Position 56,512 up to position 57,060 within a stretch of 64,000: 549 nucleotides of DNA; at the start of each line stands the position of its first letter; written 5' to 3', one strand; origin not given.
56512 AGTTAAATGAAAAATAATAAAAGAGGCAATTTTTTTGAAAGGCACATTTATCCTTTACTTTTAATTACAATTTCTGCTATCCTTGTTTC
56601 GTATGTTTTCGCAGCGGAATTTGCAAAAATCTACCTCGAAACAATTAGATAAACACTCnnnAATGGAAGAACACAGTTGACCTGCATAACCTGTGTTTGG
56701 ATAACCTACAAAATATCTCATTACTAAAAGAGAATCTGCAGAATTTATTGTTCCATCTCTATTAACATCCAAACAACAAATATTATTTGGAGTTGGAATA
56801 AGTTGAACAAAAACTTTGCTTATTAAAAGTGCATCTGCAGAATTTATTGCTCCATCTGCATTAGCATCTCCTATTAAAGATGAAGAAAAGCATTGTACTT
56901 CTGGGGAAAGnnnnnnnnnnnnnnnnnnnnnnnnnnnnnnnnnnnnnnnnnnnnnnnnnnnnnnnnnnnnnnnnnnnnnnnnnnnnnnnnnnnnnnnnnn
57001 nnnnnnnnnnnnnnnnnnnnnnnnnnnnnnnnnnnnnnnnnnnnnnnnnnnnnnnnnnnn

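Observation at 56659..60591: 1310-aa subtilase with FG-GAP propeller repeats and a second dockerin at the C-terminus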

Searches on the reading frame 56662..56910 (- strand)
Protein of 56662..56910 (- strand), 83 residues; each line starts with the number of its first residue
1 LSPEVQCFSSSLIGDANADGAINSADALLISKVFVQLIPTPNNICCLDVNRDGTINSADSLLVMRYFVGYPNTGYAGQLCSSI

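Call 47: search_protein_representatives(protein=window:56662-56910:-)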
Query: 83 residues. Proteins with E-value up to 0.001 (for the whole library): 3768; up to 1e-10: 266; up to 1e-30: 9. The best 150 are listed.
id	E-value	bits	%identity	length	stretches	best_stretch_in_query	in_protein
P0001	7.8e-46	169.2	100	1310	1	1-83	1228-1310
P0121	1.9e-40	152.0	38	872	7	11-72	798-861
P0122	3.0e-39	148.2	37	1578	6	4-66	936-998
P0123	2.7e-36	138.8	34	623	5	7-76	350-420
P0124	1.5e-34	133.2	40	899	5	6-64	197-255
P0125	4.0e-34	131.9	34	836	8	12-69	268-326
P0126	7.6e-34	131.0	32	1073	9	10-63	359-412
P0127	4.5e-32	125.4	39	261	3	4-68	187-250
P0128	1.1e-31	124.1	31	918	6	13-72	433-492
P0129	1.3e-30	120.7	33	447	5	5-63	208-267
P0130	1.7e-30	120.4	38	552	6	11-68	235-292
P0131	3.9e-30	119.2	32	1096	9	5-66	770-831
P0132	4.9e-30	118.9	38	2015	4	2-82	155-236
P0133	1.3e-29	117.6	72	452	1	3-81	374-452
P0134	1.6e-29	117.2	38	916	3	5-66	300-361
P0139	1.4e-27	111.1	45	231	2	4-65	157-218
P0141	3.4e-27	109.8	50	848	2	4-83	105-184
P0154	1.3e-23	98.4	61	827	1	4-82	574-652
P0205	4.8e-18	80.7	49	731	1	2-81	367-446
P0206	5.2e-18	80.6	56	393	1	5-83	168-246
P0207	6.0e-18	80.5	52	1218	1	3-81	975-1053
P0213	1.5e-17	79.2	50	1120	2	6-81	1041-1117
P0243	3.3e-15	71.7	51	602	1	5-83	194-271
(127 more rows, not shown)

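Call 49: list_cluster_members(proteins=[P0133, P0154, P0206, P0207, P0243, P0141, P0213, P0205, P0127, P0139])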
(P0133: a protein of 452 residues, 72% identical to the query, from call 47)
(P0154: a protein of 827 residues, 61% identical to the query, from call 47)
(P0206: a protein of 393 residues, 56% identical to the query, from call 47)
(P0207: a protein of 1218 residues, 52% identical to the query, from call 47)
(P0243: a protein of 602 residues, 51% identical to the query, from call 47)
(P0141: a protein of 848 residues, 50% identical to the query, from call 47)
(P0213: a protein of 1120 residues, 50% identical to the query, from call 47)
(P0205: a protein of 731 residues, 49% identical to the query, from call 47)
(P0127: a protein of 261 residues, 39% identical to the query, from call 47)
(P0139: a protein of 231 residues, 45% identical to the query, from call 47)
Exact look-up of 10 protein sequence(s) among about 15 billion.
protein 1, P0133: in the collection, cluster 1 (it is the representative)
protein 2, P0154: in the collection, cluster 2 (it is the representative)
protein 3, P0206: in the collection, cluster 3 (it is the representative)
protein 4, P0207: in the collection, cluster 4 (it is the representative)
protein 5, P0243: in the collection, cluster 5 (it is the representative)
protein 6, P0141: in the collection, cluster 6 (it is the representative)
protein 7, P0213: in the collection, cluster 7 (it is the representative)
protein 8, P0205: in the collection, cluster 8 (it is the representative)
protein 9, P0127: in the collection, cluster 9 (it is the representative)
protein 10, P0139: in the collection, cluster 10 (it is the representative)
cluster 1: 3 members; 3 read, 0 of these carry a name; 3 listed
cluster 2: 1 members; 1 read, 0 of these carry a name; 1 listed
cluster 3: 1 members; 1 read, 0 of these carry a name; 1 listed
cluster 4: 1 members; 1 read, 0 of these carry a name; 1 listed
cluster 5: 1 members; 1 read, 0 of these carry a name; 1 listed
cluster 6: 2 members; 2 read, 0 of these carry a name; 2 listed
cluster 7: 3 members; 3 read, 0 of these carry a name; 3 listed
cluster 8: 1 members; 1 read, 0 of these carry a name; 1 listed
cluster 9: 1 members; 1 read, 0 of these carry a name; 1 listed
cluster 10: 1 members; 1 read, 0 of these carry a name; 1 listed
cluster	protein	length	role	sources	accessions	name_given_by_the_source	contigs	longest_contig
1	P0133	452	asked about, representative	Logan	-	-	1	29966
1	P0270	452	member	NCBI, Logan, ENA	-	-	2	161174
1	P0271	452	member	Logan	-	-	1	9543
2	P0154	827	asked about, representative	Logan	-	-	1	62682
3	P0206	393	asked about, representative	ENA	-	-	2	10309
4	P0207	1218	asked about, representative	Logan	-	-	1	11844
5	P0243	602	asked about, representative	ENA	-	-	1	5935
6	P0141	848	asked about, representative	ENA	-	-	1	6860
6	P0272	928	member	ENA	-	-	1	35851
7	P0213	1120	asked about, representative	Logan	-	-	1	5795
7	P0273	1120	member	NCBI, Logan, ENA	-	-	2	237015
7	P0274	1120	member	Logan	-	-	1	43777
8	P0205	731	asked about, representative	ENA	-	-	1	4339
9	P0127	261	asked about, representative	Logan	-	-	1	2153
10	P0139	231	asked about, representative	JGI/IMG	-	-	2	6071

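Call 53: find_encoding_contigs(protein=P0273, flank=10000, max_places=4)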
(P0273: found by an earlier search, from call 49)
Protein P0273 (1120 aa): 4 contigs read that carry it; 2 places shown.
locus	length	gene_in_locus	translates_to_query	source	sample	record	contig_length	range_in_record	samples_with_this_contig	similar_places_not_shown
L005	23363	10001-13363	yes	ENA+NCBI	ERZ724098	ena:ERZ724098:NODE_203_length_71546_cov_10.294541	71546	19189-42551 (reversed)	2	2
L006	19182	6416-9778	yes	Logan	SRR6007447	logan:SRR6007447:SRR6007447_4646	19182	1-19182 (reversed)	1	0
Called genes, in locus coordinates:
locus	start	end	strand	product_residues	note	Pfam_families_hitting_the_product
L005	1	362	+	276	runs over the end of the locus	PF01478:Peptidase_A24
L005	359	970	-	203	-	PF11969:DcpS_C, PF01230:HIT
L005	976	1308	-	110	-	PF00736:EF1_GNE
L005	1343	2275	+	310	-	PF01336:tRNA_anti-codon (faint)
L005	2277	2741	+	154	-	PF04307:YdjM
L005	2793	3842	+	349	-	PF14520:HHH_5 (weak), PF00154:RecA_N, PF08423:Rad51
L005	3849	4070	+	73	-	-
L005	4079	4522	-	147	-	PF00334:NDK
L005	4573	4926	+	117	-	PF01451:LMWPc (faint)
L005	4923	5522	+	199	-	PF03167:UDG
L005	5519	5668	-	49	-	-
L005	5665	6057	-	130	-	PF00293:NUDIX (weak)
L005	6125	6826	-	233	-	PF07541:EIF_2_alpha (weak)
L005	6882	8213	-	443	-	PF01368:DHH, PF27767:Arc_Cdc45, PF21763:DHH_CID, PF02272:DHHA1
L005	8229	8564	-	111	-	-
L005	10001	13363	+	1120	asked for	PF03051:Peptidase_C1_2 (faint), PF00112:Peptidase_C1, PF01839:FG-GAP (faint), PF13517:FG-GAP_3 (weak), PF00404:Dockerin_1 (weak)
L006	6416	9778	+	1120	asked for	PF03051:Peptidase_C1_2 (faint), PF00112:Peptidase_C1, PF01839:FG-GAP (faint), PF13517:FG-GAP_3 (weak), PF00404:Dockerin_1 (weak)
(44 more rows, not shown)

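Call 55: find_encoding_contigs(protein=P0270, flank=10000, max_places=3)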
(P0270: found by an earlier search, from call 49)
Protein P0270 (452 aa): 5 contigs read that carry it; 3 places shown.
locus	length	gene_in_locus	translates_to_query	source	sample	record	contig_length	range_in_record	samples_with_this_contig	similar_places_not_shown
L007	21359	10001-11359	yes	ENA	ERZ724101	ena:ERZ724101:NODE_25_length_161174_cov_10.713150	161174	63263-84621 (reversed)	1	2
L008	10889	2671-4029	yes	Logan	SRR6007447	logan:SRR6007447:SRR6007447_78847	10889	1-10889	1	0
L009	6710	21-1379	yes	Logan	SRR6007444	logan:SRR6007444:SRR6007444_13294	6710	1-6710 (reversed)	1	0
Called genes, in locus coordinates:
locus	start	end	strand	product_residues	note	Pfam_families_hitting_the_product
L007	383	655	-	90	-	PF14947:HTH_45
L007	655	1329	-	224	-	-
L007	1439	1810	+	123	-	-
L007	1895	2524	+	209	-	-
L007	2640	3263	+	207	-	PF00687:Ribosomal_L1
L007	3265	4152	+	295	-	PF00466:Ribosomal_L10, PF17777:RL10P_insert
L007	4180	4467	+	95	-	PF00428:Ribosomal_60s (weak)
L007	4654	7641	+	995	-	-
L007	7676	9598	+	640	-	PF04851:ResIII, PF13307:Helicase_C_2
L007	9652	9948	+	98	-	-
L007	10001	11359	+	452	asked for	PF06739:SBBP (faint), PF00404:Dockerin_1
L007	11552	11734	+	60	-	-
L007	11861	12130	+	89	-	-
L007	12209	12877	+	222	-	PF09335:VTT_dom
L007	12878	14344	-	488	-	PF02885:Glycos_trans_3N, PF00591:Glycos_transf_3, PF07831:PYNP_C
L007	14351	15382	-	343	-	PF01594:AI-2E_transport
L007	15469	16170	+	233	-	-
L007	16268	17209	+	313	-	PF00297:Ribosomal_L3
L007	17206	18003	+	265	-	PF00573:Ribosomal_L4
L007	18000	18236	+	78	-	PF00276:Ribosomal_L23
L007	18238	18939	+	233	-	PF03947:Ribosomal_L2_C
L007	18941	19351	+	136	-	PF00203:Ribosomal_S19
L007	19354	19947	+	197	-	PF00237:Ribosomal_L22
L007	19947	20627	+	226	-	PF07650:KH_2, PF00189:Ribosomal_S3_C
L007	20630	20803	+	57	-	PF00831:Ribosomal_L29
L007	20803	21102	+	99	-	PF01253:SUI1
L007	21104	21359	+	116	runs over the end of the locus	PF00366:Ribosomal_S17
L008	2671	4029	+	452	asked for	PF06739:SBBP (faint), PF00404:Dockerin_1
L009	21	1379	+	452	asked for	PF06739:SBBP (faint), PF00404:Dockerin_1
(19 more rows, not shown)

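Call 58: search_protein_families(library=pfam, alignment_id=A2, max_evalue=0.001)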
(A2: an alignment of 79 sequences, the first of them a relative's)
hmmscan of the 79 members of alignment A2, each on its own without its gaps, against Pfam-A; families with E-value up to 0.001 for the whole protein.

A. member 1, P0121 (872 aa): 5 families
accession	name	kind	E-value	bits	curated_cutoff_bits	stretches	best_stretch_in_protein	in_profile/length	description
PF00404.24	Dockerin_1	-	5.6e-80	263.9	22.9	6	724-777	1-54/57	Dockerin type I domain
PF09479.16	Flg_new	-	1e-34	118.9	27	4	504-569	1-64/65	Listeria-Bacteroides repeat domain (List_Bact_rpt)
PF18998.6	Flg_new_2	-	1.9e-10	41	23.6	0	282-349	1-69/73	Divergent InlB B-repeat domain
PF13499.12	EF-hand_7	-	4.8e-09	36.9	30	0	757-811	9-59/67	EF-hand domain pair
PF08460.16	SH3_5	-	0.00034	21.1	22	0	238-253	47-62/68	Bacterial SH3 domain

B. families by the number of members that match (of 79 scanned): 62 families (the first 25 are shown)
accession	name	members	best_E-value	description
PF00404.24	Dockerin_1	79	5.1e-104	Dockerin type I domain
PF13499.12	EF-hand_7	38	2.6e-34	EF-hand domain pair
PF00036.39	EF-hand_1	25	1.6e-29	EF hand domain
PF13202.12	EF-hand_5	24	4.7e-20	EF hand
PF13405.12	EF-hand_6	18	1.5e-22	EF-hand domain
PF13517.12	FG-GAP_3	17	2.5e-29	FG-GAP-like repeat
PF09479.16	Flg_new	13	3.6e-52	Listeria-Bacteroides repeat domain (List_Bact_rpt)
PF18998.6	Flg_new_2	9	9e-18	Divergent InlB B-repeat domain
PF21837.1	DUF6896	4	3.4e-06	Domain of unknown function (DUF6896)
PF22648.2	SET7_N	3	1e-10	Histone H3 K4-specific methyltransferase SET7 N-terminal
PF10591.15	SPARC_Ca_bdg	3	0.00023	Secreted protein acidic and rich in cysteine Ca binding region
PF06739.17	SBBP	2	7.1e-13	Beta-propeller repeat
PF01839.29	FG-GAP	2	5.9e-11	FG-GAP repeat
PF07963.17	N_methyl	2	2e-07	Prokaryotic N-terminal methylation motif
PF19347.4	DUF5925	2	6.3e-06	Domain of unknown function (DUF5925)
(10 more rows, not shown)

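Call 66: search_protein_families(library=pfam, proteins=[L007:4654-7641:+, P0273, P0270], max_evalue=0.01)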
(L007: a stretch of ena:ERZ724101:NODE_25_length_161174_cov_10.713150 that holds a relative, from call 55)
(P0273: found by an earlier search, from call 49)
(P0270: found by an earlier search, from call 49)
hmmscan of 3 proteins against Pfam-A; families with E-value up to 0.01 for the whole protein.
L007:4654-7641:+ (995 aa): 24 families
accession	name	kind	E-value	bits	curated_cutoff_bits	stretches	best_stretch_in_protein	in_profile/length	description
PF01436.27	NHL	-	3.8e-107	345.8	20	10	305-332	1-28/28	NHL repeat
PF17170.10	DUF5128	-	2.3e-38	132.6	22.9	6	924-982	51-110/321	6-bladed beta-propeller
PF08450.18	SGL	-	2e-34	119.7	26.3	3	113-295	41-220/246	SMP-30/Gluconolactonase/LRE-like region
PF25021.1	TEN_NHL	-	2.2e-29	103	27.1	0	653-685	325-357/357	Teneurin NHL domain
PF22701.2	Mala_s_1-like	-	1.2e-20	74.5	27.5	3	214-350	44-174/195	Mal s 1 allergenic protein-like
PF06739.17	SBBP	-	8.3e-17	61.3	20.5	0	354-368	15-29/38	Beta-propeller repeat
PF13449.12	Phytase-like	-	6.6e-14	52.9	27.6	0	310-355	72-117/284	Esterase-like activity of phytase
PF06977.17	SdiA-regulated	-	1.2e-11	44.7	21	0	844-886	195-240/249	SdiA-regulated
PF24684.1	Vgb_lyase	-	3.3e-09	36.4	50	0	178-373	112-286/290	Virginiamycin B lyase family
PF14433.11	SUKH-3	-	7.5e-09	36.4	23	0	887-982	37-127/146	SUKH-3 immunity protein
PF07494.17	Reg_prop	-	2.7e-08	33.5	20.4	0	351-370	4-23/24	Two component regulator propeller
PF13642.11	DUF4144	-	1.2e-07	32.7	27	0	417-448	23-55/100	protein structure with unknown function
PF16288.11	DUF4934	-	3.5e-07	30.7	27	0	545-597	50-101/102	Domain of unknown function (DUF4934)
PF01731.26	Arylesterase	-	1.8e-06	28.5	21.3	0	208-236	52-81/86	Arylesterase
PF24303.1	DUF7485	-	1.9e-06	28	27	0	153-197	19-65/284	Domain of unknown function (DUF7485)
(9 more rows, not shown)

P0273 (1120 aa): 8 families
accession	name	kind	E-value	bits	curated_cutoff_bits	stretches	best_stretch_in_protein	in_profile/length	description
PF00112.29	Peptidase_C1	-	1e-53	183.1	20.7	1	211-428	1-206/220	Papain family cysteine protease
PF13517.12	FG-GAP_3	-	9.4e-20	71.4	26.9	3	939-996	1-60/61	FG-GAP-like repeat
PF01839.29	FG-GAP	-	2.6e-11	43.6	22.1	1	937-955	7-25/37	FG-GAP repeat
PF00404.24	Dockerin_1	-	4.7e-07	30.3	22.9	1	1049-1103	2-57/57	Dockerin type I domain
PF03051.21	Peptidase_C1_2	-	1.5e-05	24.5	22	1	389-435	360-406/438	Peptidase C1-like family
PF25292.1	Beta-prop_CGLA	-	0.00042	20.3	26.8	0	937-967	36-66/316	Lambda-carrageenase beta-propeller domain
PF15907.11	Itfg2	-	0.0016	18.2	27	0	786-810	80-104/330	Integrin-alpha FG-GAP repeat-containing protein 2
PF16743.10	PliI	-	0.008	16.3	27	0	606-620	64-78/123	Periplasmic lysozyme inhibitor of I-type lysozyme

P0270 (452 aa): 2 families
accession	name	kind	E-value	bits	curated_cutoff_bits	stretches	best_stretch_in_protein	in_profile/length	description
PF00404.24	Dockerin_1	-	6.4e-11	42.7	22.9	1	385-438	2-56/57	Dockerin type I domain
PF06739.17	SBBP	-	1.8e-06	28.2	20.5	0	122-136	15-29/38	Beta-propeller repeat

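Call 78: search_solved_structures(query=window:56662-56907:-, max_evalue=1, show_alignments=2)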
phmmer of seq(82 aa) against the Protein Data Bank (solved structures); distinct sequences matched with E-value up to 1: 42.
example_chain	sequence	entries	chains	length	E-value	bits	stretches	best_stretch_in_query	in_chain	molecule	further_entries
2y3n_B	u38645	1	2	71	7e-09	38.8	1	11-66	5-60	CELLULOSOMAL FAMILY-48 PROCESSIVE GLYCOSIDE HYDROLASE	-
2ccl_B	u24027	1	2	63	4.3e-08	36.3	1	11-67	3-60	ENDO-1,4-BETA-XYLANASE Y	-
4fl4_A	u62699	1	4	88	2.7e-07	33.8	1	12-67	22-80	Glycoside hydrolase family 9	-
1ohz_B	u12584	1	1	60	3.2e-07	33.5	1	12-67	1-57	ENDO-1,4-BETA-XYLANASE Y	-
1daq_A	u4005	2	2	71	1.5e-06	31.4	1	8-67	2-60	ENDOGLUCANASE SS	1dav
4cj0_A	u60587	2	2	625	1.9e-06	31.1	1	10-67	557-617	ENDOGLUCANASE D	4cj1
1clc_A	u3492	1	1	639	2e-06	31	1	10-67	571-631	ENDOGLUCANASE CELD; EC: 3.2.1.4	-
2mte_A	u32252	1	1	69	2.3e-06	30.8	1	8-67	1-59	Cellulose 1,4-beta-cellobiosidase (reducing end) CelS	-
4dh2_B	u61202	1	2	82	2.3e-06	30.8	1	8-67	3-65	Dockerin type 1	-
9qfa_A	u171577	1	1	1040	2.5e-06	30.7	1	13-70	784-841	Ruminococcus bromii Amy12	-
3ul4_B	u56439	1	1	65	6.1e-06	29.5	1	11-68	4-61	Cellulosome enzyme, dockerin type I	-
8zvk_A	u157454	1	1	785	1.3e-05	28.4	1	9-67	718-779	AaBgIC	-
5k39_B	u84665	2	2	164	3.6e-05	27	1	17-71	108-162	Dockerin module from a protein of unknown function | Ig domain protein group 2 domain protein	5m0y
8x39_A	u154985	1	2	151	0.00017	24.9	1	11-76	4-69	Serine protease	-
8x3a_A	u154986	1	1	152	0.00018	24.8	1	11-76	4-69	Serine protease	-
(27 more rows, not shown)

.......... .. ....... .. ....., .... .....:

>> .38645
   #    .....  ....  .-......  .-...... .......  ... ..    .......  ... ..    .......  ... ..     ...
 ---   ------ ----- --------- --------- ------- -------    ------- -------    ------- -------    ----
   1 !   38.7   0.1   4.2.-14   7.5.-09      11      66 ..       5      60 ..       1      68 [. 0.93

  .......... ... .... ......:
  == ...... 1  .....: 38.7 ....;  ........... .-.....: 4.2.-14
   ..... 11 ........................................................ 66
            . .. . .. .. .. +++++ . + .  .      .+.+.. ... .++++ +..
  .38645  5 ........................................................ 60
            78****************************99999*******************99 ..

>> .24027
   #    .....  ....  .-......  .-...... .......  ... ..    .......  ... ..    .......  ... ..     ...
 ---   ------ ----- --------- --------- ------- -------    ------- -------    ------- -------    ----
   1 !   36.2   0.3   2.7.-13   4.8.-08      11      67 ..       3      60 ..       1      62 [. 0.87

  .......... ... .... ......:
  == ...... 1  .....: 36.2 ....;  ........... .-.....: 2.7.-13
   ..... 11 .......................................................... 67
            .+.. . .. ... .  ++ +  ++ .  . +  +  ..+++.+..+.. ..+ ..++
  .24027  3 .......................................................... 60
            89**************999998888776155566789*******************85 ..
